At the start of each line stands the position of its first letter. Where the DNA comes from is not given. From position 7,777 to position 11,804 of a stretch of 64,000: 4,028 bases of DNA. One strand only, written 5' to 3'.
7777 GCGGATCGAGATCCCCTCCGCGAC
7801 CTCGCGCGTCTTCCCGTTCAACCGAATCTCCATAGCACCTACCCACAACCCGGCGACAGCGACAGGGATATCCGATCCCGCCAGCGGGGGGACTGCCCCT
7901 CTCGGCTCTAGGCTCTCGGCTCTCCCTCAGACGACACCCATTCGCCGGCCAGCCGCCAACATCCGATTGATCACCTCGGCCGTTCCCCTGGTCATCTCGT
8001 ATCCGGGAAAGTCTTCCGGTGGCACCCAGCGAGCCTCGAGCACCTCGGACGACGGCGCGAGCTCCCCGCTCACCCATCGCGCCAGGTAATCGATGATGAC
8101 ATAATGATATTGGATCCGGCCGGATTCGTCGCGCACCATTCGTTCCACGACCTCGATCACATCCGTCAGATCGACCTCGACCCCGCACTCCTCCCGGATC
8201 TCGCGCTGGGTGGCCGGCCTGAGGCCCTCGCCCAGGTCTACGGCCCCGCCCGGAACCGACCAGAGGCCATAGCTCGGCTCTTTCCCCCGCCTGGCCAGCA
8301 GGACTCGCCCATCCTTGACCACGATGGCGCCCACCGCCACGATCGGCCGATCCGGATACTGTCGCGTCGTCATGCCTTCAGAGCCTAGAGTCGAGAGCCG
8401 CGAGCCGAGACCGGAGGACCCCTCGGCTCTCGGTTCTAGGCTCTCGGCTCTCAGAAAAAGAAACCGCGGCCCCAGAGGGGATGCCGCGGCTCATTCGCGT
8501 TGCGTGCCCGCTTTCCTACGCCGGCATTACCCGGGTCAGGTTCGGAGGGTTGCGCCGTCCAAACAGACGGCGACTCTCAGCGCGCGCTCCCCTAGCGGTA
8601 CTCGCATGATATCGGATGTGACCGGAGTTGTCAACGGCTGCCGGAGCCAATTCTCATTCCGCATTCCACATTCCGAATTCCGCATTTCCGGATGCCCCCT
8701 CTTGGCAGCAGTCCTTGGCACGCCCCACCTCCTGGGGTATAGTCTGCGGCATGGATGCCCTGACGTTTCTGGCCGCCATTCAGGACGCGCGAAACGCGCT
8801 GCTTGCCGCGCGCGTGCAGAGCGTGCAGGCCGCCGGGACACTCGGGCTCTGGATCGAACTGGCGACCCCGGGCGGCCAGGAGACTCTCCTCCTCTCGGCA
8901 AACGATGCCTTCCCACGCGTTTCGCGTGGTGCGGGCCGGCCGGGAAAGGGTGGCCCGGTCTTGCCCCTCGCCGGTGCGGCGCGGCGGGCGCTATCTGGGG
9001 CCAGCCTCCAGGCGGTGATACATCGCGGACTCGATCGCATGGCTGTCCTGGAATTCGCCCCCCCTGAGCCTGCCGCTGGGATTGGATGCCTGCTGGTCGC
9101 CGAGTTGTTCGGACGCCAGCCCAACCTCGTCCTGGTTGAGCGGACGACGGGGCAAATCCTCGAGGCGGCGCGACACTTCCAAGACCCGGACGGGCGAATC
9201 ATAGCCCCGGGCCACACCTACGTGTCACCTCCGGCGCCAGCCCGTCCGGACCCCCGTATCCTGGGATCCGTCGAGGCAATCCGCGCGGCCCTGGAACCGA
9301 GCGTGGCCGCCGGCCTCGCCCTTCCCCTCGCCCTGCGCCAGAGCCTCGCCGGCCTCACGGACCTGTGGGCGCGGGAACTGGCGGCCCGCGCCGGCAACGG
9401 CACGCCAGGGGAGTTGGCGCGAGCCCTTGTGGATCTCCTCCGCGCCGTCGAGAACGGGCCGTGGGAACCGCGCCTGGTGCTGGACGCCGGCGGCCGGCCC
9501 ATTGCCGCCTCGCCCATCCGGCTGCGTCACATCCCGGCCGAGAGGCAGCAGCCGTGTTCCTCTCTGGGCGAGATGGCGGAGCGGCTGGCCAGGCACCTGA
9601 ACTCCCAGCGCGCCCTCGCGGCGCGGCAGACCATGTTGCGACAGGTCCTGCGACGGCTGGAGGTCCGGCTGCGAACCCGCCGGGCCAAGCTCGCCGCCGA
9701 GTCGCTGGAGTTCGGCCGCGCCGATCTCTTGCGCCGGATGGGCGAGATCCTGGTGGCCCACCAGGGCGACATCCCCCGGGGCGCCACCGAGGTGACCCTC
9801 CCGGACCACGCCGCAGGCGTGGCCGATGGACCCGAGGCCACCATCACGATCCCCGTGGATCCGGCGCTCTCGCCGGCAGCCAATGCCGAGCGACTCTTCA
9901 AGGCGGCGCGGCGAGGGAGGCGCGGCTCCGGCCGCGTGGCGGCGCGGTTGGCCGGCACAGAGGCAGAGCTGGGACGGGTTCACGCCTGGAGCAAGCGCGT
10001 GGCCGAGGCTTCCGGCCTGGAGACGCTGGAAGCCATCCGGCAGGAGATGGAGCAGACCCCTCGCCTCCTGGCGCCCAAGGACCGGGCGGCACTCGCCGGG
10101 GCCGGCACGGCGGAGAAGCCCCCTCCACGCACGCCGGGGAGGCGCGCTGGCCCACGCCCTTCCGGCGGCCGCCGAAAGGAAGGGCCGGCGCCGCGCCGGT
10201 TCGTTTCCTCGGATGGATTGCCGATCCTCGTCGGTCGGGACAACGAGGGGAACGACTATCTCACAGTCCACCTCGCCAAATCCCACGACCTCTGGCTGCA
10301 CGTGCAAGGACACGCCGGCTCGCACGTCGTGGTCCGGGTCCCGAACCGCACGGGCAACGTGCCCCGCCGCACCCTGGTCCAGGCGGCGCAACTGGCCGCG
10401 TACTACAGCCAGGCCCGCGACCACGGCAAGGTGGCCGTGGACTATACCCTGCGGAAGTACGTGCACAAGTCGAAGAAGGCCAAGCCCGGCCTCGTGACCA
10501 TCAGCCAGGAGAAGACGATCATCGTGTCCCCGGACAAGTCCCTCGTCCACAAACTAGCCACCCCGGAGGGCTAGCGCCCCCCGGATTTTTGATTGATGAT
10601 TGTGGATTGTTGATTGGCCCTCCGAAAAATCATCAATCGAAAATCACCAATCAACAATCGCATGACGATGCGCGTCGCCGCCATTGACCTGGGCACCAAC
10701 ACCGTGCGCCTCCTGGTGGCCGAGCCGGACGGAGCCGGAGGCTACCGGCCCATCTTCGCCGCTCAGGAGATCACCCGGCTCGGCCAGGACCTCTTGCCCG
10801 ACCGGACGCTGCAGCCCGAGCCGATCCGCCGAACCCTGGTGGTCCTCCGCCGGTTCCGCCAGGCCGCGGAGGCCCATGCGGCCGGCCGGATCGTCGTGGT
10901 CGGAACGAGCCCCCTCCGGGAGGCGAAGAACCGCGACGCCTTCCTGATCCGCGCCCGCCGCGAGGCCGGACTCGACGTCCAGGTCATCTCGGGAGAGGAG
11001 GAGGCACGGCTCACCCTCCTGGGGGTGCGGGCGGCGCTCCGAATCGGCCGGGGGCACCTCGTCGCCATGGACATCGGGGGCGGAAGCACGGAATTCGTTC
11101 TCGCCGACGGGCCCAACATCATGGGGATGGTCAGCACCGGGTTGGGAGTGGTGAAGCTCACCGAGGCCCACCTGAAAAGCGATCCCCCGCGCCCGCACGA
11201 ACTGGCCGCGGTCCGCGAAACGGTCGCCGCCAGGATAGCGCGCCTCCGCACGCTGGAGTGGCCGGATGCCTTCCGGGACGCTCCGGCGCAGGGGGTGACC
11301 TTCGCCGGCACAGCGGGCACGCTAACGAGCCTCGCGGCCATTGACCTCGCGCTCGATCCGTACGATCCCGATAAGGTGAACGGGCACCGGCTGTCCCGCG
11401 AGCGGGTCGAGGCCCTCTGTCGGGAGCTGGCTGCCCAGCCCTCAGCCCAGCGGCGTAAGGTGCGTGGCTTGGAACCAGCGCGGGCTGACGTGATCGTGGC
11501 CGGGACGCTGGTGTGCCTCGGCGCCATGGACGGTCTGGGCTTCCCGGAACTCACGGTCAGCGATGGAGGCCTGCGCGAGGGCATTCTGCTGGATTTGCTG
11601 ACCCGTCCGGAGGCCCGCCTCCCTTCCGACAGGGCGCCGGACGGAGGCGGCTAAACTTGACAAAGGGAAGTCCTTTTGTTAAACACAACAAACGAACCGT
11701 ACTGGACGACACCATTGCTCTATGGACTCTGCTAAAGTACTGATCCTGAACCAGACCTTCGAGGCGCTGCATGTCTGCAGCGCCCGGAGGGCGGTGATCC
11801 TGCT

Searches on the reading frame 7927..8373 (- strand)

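Call 65: search_protein_families(library=pfam, max_evalue=0.00001, proteins=[window:7927-8373:-])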
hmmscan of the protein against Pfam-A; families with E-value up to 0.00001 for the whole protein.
window:7927-8373:- (148 aa): 2 families
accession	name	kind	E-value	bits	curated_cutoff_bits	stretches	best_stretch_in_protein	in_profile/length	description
PF00293.34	NUDIX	-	1.8e-21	77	21.1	1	11-131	3-127/134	NUDIX domain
PF14815.12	NUDIX_4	-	2.7e-08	34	35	1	14-136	2-112/113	NUDIX domain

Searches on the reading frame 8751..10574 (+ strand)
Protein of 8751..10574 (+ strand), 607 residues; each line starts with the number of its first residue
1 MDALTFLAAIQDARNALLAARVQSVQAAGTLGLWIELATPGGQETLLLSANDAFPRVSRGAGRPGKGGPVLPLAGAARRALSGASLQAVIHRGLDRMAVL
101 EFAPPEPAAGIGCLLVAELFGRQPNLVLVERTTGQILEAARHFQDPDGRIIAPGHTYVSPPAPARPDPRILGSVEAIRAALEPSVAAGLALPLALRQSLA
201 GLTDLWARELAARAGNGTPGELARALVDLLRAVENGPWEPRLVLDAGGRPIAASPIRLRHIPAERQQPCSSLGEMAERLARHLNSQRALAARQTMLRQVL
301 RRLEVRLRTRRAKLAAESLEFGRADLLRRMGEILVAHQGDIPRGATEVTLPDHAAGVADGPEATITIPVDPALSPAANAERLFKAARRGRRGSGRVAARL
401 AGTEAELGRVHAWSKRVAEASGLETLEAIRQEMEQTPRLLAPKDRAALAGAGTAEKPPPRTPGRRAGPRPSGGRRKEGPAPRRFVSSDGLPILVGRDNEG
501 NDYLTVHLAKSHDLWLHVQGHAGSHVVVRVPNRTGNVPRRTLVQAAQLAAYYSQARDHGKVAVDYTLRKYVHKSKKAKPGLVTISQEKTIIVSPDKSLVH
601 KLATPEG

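Call 65: search_protein_families(library=pfam, max_evalue=0.00001, proteins=[window:8751-10574:+])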
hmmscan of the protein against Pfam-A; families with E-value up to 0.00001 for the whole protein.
window:8751-10574:+ (607 aa): 3 families
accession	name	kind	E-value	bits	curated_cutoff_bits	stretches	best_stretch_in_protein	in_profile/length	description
PF05833.16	NFACT_N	-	6.2e-53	180.6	31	1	3-439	2-443/456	NFACT N-terminal and middle domains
PF05670.18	NFACT-R_1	-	3.8e-16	60.1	29.8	1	483-583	4-109/112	NFACT protein RNA binding domain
PF18297.6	NFACT-R_2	-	5.4e-09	36.6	26.9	1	482-572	2-86/104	NFACT protein RNA binding domain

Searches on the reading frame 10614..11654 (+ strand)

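Call 11: search_protein_families(library=ncbifam, proteins=[window:10614-11654:+])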
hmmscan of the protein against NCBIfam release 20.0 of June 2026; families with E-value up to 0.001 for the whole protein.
window:10614-11654:+ (346 aa): 3 families
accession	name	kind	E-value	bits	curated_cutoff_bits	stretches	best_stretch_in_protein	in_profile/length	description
TIGR03706.1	exo_poly_only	exception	2.9e-74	250.1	307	1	20-329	1-299/300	exopolyphosphatase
NF008108.0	PRK10854.1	equivalog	6.5e-34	117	864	1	17-330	9-307/513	exopolyphosphatase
NF008260.0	PRK11031.1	equivalog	2.5e-27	96.1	624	1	21-332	8-303/496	guanosine-5'-triphosphate,3'-diphosphate diphosphatase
